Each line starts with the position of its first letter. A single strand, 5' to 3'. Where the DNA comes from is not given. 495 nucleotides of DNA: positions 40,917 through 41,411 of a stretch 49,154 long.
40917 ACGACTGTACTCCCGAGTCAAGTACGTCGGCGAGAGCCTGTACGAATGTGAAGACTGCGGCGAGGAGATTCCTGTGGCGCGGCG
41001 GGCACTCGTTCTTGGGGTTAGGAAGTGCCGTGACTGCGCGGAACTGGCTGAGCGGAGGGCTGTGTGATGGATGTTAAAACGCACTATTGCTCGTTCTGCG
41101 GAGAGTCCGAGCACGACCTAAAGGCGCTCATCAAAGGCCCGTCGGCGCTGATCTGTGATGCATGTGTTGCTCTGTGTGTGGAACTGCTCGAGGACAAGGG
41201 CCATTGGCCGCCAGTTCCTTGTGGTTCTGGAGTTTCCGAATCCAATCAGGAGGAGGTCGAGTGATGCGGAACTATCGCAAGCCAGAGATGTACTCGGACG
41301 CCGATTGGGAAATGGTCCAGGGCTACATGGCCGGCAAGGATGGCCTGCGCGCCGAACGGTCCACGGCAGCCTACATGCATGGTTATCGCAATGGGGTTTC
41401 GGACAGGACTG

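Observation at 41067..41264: Phage-encoded free ClpX zinc-binding domain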

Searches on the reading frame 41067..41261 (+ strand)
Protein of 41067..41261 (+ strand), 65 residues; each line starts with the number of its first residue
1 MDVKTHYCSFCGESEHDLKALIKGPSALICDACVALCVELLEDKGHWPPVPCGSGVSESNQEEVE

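Call 4: search_protein_families(library=phrogs, proteins=[window:41067-41261:+], max_evalue=0.01)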
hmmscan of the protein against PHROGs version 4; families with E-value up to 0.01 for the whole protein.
seq(65 aa): 4 families
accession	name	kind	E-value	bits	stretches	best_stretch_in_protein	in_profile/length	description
phrog_12435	-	other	1.6e-43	147.5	1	1-65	1-65/65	protease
phrog_6797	-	unknown function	2e-10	41.8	1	4-42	62-100/107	-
phrog_5259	-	unknown function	7.6e-07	29.8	1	6-43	11-51/70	-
phrog_20296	-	unknown function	0.00035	21.8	1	6-41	5-43/121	-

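Call 5: search_protein_families(library=pfam, proteins=[window:41067-41261:+], max_evalue=0.01)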
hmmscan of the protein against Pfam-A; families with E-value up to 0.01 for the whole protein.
seq(65 aa): 1 family
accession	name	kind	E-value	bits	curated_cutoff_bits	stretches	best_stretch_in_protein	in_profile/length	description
PF06689.19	zf-C4_ClpX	-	2.4e-14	53.4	27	1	7-42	2-38/39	ClpX C4-type zinc finger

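Call 6: search_solved_structures(query=window:41067-41261:+, max_evalue=1, show_alignments=3)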
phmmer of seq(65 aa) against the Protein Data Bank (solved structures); distinct sequences matched with E-value up to 1: 8.
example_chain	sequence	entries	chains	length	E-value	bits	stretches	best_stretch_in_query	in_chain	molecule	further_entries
2ds5_A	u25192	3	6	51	8.8e-12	48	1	4-43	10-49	ATP-dependent Clp protease ATP-binding subunit clpX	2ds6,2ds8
1ovx_A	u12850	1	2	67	1.2e-11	47.5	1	4-43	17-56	ATP-dependent Clp protease ATP-binding subunit clpX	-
9ndj_F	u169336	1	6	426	1e-10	44.6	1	4-44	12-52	ATP-dependent Clp protease ATP-binding subunit ClpX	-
2ds7_A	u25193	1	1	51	1.6e-10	44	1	4-42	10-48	ATP-dependent Clp protease ATP-binding subunit clpX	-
8e91_A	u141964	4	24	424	2.2e-10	43.5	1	4-43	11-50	ATP-dependent Clp protease ATP-binding subunit ClpX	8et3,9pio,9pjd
6vfs_E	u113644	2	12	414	1.5e-09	40.9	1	5-52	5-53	ATP-dependent Clp protease ATP-binding subunit ClpX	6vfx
6sfw_O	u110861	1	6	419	1.6e-07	34.5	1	7-44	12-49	ATP-dependent Clp protease ATP-binding subunit ClpX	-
8a22_AD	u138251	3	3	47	0.85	13.2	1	22-54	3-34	bL36m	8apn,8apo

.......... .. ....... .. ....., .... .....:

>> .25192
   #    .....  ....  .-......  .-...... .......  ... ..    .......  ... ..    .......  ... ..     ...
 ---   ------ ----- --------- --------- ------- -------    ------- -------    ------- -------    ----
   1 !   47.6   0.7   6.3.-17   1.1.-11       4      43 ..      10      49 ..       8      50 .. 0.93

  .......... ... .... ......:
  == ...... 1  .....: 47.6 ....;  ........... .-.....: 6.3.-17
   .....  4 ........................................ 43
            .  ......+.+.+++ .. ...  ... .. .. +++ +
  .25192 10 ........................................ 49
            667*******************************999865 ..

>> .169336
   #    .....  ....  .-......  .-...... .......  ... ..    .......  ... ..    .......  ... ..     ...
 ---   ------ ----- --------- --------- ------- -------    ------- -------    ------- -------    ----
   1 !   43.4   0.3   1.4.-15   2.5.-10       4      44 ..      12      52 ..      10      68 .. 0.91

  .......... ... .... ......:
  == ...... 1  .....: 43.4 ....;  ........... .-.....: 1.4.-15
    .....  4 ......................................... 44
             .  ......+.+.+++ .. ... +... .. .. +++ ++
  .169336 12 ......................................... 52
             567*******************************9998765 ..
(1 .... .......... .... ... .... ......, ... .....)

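Call 8: search_dna_similar(query=window:41067-41261:+, collection=phages, mode=protein, max_rows=60, max_evalue=0.001, rows=spread)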
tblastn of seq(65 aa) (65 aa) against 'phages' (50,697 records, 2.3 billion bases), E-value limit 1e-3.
Records with a match: 41; places in all: 41; records where one place covers at least 80% of the query: 11.
Best place of each record, by identity: 95-99% 2; 80-90% 5; 60-80% 1; <60% 33.
By first word of the organism name: Pseudomonas 10; Bacteriophage 9; Escherichia 6; Caulobacter 2; Acinetobacter 2; Staphylococcus 2; Bacillus 2; Agrobacterium 2; Listeria 2; Enterococcus 2; and 2 more.
By host as written in the record: - 16; Pseudomonas aeruginosa 4; Pseudomonas aeruginosa P9W 2; Escherichia coli C600 2; Escherichia coli K88 2; Caulobacter crescentus CB15 2; Staphylococcus aureus 2; Bacillus megaterium str. ATCC 43725 2; and 7 more.
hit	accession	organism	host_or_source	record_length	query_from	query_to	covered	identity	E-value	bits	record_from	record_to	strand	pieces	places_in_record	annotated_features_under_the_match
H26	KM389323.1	Pseudomonas phage F_ET2439sp/ET602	-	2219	1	65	100%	98.5%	1e-35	130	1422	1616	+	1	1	record has no annotation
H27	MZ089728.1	Pseudomonas phage PSA04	wastewater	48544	1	65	100%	98.5%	1e-35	130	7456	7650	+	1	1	hypothetical protein | putative transcriptional regulator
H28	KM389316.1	Pseudomonas phage F_ET2439sp/ET602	-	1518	1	65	100%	81.5%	9e-28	107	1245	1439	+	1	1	record has no annotation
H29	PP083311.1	Pseudomonas phage VB_PaD_phPA-G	Pseudomonas aeruginosa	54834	1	65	100%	81.5%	1e-27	107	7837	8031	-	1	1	protease | DksA-like zinc-finger protein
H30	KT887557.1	Pseudomonas phage phi1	Pseudomonas aeruginosa WH-SGI-V-07651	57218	1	65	100%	81.5%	1e-27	107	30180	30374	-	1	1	ATP-dependent Clp protease ATP-binding subunit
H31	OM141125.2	Pseudomonas phage PP9W2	Pseudomonas aeruginosa P9W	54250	1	65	100%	80.0%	6e-27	106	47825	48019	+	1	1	Clp protease | putative transcriptional regulator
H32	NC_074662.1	Pseudomonas phage PP9W2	Pseudomonas aeruginosa P9W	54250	1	65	100%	80.0%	6e-27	106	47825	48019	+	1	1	Clp protease | putative transcriptional regulator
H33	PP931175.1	Pseudomonas phage PACT201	Pseudomonas aeruginosa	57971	4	50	72%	73.5%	4e-13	67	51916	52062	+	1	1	hypothetical protein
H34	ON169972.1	Pseudomonas phage EM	Pseudomonas aeruginosa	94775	1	54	83%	59.3%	4e-13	67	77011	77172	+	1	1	protease ATP-binding subunit domain-containing protein | hypothetical protein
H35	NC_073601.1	Pseudomonas phage EM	Pseudomonas aeruginosa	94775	1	54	83%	59.3%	4e-13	67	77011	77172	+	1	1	protease ATP-binding subunit domain-containing protein | hypothetical protein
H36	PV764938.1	Sinorhizobium phage Phosso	Sinohrizobium meliloti NRRL L-50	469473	4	58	85%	41.8%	7e-9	55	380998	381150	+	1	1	ATP-dependent Clp protease ATP-binding subunit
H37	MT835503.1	Bacteriophage sp.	human fecal samples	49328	6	65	92%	36.1%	6e-5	44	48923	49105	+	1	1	record has no annotation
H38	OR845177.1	Escherichia phage EC22.5-2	Escherichia coli ATCC 25922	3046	4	44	63%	51.2%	6e-9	55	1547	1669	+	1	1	record has no annotation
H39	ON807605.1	Phage vB_KsaM-C1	-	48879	5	45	63%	46.5%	7e-5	44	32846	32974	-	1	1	none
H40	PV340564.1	Escherichia phage PhiR44_2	Escherichia coli C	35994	4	41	58%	50.0%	2e-5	45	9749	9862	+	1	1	hypothetical protein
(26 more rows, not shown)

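Call 11: find_homologous_proteins(query=window:41067-41261:+, max_evalue=0.001)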
Query seq(65 aa) (65 aa): 7 proteins with E <= 0.001 among 8 candidates.
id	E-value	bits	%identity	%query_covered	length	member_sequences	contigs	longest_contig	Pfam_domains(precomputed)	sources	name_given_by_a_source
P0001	1.4e-35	138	95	100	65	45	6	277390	PF06689.20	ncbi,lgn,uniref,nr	ncbi:TPA: hypothetical protein NI805_004436 [Pseudomonas aeruginosa]|uniref:ClpX C4-type zinc finger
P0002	1.6e-28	115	82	100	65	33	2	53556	PF06689.20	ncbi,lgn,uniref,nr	ncbi:ClpX C4-type zinc finger protein [Pseudomonas aeruginosa]|uniref:ClpX C4-type zinc finger prote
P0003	3.0e-23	99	79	100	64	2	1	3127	PF06689.20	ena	-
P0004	4.8e-23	98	98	72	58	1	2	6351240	PF06689.20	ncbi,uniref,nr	ncbi:ClpX C4-type zinc finger protein [Pseudomonas aeruginosa]|uniref:ClpX C4-type zinc finger prote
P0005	2.2e-22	96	100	69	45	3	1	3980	PF06689.20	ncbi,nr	ncbi:TPA: hypothetical protein L5Q07_006724, partial [Pseudomonas aeruginosa]|nr:hypothetical protei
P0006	2.0e-19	86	95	66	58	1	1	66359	PF06689.20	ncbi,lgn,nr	ncbi:TPA: hypothetical protein VDV42_004299 [Pseudomonas aeruginosa]|nr:hypothetical protein [Pseudo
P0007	3.3e-8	51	89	43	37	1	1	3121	PF06689.20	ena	-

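Call 12: get_annotated_region(hit=H27, flank=6000)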
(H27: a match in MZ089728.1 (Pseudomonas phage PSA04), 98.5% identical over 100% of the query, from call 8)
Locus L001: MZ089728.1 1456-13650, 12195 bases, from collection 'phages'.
description: Pseudomonas phage PSA04, partial genome.
organism: Pseudomonas phage PSA04 (NCBI taxid 2833427)
taxonomy: Viruses; Duplodnaviria; Heunggongvirae; Uroviricota; Caudoviricetes
host: -; source: wastewater; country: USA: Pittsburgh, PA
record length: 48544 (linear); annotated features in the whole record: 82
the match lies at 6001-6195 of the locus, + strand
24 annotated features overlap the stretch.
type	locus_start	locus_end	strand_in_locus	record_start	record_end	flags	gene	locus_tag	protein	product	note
CDS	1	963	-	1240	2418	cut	-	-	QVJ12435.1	hypothetical protein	-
CDS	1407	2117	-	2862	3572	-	-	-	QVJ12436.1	repressor protein cI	-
CDS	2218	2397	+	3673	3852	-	-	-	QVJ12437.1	hypothetical protein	-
CDS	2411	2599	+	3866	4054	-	-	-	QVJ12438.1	hypothetical protein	-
CDS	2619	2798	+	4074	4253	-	-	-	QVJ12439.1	hypothetical protein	-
CDS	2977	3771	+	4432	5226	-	-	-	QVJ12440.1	DNA replication protein O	-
CDS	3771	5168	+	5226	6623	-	-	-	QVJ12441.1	replicative DNA helicase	Replicative DNA helicase (DnaB)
CDS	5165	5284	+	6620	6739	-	-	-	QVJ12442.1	hypothetical protein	-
CDS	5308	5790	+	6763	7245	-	-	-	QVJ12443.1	hypothetical protein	-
CDS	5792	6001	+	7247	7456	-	-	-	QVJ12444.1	putative transcriptional regulator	putative transcriptional regulator DksA, TraR, DnaK (ACLAME 75)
CDS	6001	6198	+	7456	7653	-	-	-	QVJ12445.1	hypothetical protein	-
CDS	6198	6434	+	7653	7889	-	-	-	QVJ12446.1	hypothetical protein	-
CDS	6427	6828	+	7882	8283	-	-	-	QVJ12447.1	DNA recombination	NinB DNA recombination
CDS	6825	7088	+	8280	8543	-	-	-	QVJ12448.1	hypothetical protein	-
CDS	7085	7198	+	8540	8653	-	-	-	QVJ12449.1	hypothetical protein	-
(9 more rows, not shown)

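Call 26: search_protein_representatives(protein=window:41067-41261:+)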
Query: 65 residues. Proteins with E-value up to 0.001 (for the whole library): 7625; up to 1e-10: 172; up to 1e-30: 0. The best 150 are listed.
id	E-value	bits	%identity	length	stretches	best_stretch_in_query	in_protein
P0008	2.0e-28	113.3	43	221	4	4-41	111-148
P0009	5.1e-27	108.9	47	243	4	7-51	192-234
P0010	2.4e-26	106.7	44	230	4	4-43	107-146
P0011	1.7e-23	97.7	45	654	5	5-48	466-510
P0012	2.1e-22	94.3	40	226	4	6-43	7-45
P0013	1.3e-21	91.7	42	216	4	6-36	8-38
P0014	3.4e-21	90.4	44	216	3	7-44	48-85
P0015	6.2e-20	86.5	41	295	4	4-46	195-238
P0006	6.2e-20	86.4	93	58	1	1-44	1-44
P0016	3.9e-19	83.9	54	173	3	4-42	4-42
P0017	4.9e-19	83.6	50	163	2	6-44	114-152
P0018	4.2e-18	80.6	46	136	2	2-50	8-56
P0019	7.5e-18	79.9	44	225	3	7-42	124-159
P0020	7.8e-18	79.8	45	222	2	4-51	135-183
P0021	8.5e-18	79.7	46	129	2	4-44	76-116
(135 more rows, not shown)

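Call 33: get_annotated_region(hit=H34, flank=3000)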
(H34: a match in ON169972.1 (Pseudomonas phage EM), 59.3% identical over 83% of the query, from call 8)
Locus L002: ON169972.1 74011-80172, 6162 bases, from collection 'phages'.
description: Pseudomonas phage EM, complete genome.
organism: Pseudomonas phage EM (NCBI taxid 2936914)
taxonomy: Viruses; Duplodnaviria; Heunggongvirae; Uroviricota; Caudoviricetes; Pakpunavirus
host: Pseudomonas aeruginosa; source: Lake Baldwin; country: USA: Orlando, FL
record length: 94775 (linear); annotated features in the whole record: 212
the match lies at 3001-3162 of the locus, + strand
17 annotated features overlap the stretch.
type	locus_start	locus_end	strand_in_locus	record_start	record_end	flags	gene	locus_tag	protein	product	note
CDS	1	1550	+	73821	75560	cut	-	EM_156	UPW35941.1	ribonucleoside-diphosphate reductase, alpha subunit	-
CDS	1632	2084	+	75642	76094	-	-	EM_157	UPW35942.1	Ead/Ea22 domain-containing protein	-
CDS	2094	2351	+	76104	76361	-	-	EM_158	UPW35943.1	DUF551 domain-containing protein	-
CDS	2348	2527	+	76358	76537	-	-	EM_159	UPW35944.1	hypothetical protein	-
CDS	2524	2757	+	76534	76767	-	-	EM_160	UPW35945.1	hypothetical protein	-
CDS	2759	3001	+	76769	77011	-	-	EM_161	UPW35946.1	hypothetical protein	-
CDS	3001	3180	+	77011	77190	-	-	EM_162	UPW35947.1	protease ATP-binding subunit domain-containing protein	ClpX protease ATP-binding subunit domain-containing protein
CDS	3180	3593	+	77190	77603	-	-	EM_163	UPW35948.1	hypothetical protein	-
CDS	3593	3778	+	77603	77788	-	-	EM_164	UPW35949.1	hypothetical protein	-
CDS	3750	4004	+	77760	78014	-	-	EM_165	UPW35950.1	hypothetical protein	-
CDS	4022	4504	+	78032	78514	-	-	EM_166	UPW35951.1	hypothetical protein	-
CDS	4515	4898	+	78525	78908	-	-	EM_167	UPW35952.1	hypothetical protein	-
CDS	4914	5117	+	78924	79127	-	-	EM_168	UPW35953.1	hypothetical protein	-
CDS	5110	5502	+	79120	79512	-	-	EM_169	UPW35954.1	hypothetical protein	-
CDS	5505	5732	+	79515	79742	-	-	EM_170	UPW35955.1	hypothetical protein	-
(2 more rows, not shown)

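Call 34: get_annotated_region(hit=H33, flank=3000)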
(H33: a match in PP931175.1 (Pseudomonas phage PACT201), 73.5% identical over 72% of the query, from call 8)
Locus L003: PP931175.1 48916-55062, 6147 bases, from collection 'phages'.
description: Pseudomonas phage PACT201, complete genome.
organism: Pseudomonas phage PACT201 (NCBI taxid 3230130)
taxonomy: Viruses
host: Pseudomonas aeruginosa; source: sewage; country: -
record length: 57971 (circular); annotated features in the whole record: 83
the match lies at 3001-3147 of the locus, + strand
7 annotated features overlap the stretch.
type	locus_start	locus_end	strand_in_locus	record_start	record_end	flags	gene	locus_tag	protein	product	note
CDS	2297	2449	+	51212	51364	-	-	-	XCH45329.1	hypothetical protein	-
CDS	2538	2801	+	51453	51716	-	-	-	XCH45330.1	hypothetical protein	-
CDS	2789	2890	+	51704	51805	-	-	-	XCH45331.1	hypothetical protein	-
CDS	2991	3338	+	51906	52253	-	-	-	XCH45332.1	hypothetical protein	-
CDS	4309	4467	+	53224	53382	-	-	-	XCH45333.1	hypothetical protein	-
CDS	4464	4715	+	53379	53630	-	-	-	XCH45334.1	hypothetical protein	-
CDS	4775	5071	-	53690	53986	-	-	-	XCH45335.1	hypothetical protein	-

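Call 35: get_annotated_region(hit=H31, flank=3000)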
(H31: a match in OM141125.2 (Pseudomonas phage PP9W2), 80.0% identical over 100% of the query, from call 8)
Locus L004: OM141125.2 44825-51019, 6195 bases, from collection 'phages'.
description: Pseudomonas phage PP9W2, complete genome.
organism: Pseudomonas phage PP9W2 (NCBI taxid 2914450)
taxonomy: Viruses; Duplodnaviria; Heunggongvirae; Uroviricota; Caudoviricetes
host: Pseudomonas aeruginosa P9W; source: Severely burned patients; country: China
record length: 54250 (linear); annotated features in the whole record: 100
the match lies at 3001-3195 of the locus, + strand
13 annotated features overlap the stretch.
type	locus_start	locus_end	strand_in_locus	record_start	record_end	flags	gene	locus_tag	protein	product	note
CDS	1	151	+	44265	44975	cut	-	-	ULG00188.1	primosomal protein I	Primosomal protein I,phage replication protein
CDS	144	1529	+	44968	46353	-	-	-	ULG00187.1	putative replicative DNA helicase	putative replicative DNA helicase DnaB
CDS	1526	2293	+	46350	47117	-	-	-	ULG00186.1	homing endonuclease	-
CDS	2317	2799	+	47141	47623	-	-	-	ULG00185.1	hypothetical protein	-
CDS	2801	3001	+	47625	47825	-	-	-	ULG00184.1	putative transcriptional regulator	putative transcriptional regulator DksA, TraR, DnaK (ACLAME 75)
CDS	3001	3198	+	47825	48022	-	-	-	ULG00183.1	Clp protease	Clp protease ClpX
CDS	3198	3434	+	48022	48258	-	-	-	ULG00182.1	hypothetical protein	-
CDS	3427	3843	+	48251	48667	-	-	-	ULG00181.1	recombination protein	recombination protein NinB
CDS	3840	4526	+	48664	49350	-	-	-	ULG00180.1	metallophosphoesterase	Ren protein, metallophosphoesterase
CDS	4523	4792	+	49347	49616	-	-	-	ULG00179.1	hypothetical protein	-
CDS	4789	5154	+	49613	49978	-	-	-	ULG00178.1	hypothetical protein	-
CDS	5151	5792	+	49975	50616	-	-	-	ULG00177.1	recombination protein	recombination protein NinG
CDS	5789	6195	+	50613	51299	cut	-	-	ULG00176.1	hypothetical protein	-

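Call 38: get_annotated_region(hit=H36, flank=2500)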
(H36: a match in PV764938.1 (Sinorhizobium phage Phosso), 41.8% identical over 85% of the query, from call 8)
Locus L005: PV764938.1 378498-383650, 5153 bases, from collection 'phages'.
description: Sinorhizobium phage Phosso, complete genome.
organism: Sinorhizobium phage Phosso (NCBI taxid 3435197)
taxonomy: Viruses
host: Sinohrizobium meliloti NRRL L-50; source: soil; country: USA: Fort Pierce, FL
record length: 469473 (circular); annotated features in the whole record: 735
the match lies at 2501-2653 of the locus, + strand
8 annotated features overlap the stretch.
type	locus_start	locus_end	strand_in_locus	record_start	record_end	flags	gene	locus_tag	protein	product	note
CDS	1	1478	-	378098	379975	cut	-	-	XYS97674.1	DNA topoisomerase large subunit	517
CDS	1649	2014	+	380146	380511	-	-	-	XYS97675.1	hypothetical protein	518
CDS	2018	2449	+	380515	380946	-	-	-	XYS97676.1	hypothetical protein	519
CDS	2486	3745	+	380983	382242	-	-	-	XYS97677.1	ATP-dependent Clp protease ATP-binding subunit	520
CDS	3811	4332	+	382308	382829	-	-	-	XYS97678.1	translation initiation factor IF-3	521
CDS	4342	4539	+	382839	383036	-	-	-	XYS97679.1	hypothetical protein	522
CDS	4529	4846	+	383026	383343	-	-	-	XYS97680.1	hypothetical protein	523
tRNA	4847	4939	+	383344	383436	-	-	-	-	tRNA-Ile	tRNA-Ile(tat)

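Call 39: get_annotated_region(hit=H40, flank=2500)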
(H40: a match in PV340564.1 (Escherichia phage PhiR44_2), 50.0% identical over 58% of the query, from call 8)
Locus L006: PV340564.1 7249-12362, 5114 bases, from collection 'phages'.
description: Escherichia phage PhiR44_2, complete genome.
organism: Escherichia phage PhiR44_2 (NCBI taxid 3416486)
taxonomy: Viruses
host: Escherichia coli C; source: -; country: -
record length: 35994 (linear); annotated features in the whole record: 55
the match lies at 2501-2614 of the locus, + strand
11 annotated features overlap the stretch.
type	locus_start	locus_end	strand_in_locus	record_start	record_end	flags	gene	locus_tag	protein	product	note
CDS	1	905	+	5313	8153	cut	-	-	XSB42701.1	replication protein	replication protein GpA, endonuclease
CDS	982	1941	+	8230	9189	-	-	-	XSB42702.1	hypothetical protein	putative plasmid partition protein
CDS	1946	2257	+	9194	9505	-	-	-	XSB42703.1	hypothetical protein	FIG00640112: hypothetical protein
CDS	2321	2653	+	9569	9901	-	-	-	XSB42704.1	hypothetical protein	ATP-dependent Clp protease ATP-binding subunit ClpX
CDS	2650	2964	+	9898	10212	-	-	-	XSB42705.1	hypothetical protein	-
CDS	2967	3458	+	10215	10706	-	-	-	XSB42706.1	hypothetical protein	-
CDS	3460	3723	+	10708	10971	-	-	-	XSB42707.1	hypothetical protein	-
CDS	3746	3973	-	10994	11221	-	-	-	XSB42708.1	hypothetical protein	-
CDS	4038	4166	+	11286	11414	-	-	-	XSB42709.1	hypothetical protein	FIG00640306: hypothetical protein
CDS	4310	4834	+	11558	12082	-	-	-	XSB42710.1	hypothetical protein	FIG00643476: hypothetical protein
CDS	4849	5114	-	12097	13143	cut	-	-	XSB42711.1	portal vertex protein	portal vertex protein GpQ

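Call 42: get_annotated_region(hit=H30, flank=1500)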
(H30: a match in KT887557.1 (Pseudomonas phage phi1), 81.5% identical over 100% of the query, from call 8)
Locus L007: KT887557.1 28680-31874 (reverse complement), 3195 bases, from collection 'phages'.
description: Pseudomonas phage phi1, complete genome.
organism: Pseudomonas phage phi1 (NCBI taxid 1754216)
taxonomy: Viruses; Duplodnaviria; Heunggongvirae; Uroviricota; Caudoviricetes; Detrevirus
host: Pseudomonas aeruginosa WH-SGI-V-07651; source: hospital; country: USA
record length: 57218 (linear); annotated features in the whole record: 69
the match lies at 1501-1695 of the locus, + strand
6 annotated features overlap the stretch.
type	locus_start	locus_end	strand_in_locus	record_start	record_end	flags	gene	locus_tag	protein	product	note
CDS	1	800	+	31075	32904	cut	-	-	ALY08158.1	replication protein P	-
CDS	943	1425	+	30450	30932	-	-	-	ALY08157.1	hypothetical protein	-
CDS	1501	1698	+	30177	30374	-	-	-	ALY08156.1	ATP-dependent Clp protease ATP-binding subunit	ClpX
CDS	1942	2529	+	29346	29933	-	-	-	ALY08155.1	hypothetical protein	Phage D3 protein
CDS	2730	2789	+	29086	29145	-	-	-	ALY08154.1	hypothetical protein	-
CDS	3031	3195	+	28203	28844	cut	-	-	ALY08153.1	NinG protein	Bacteriophage Lambda NinG protein (Precursor)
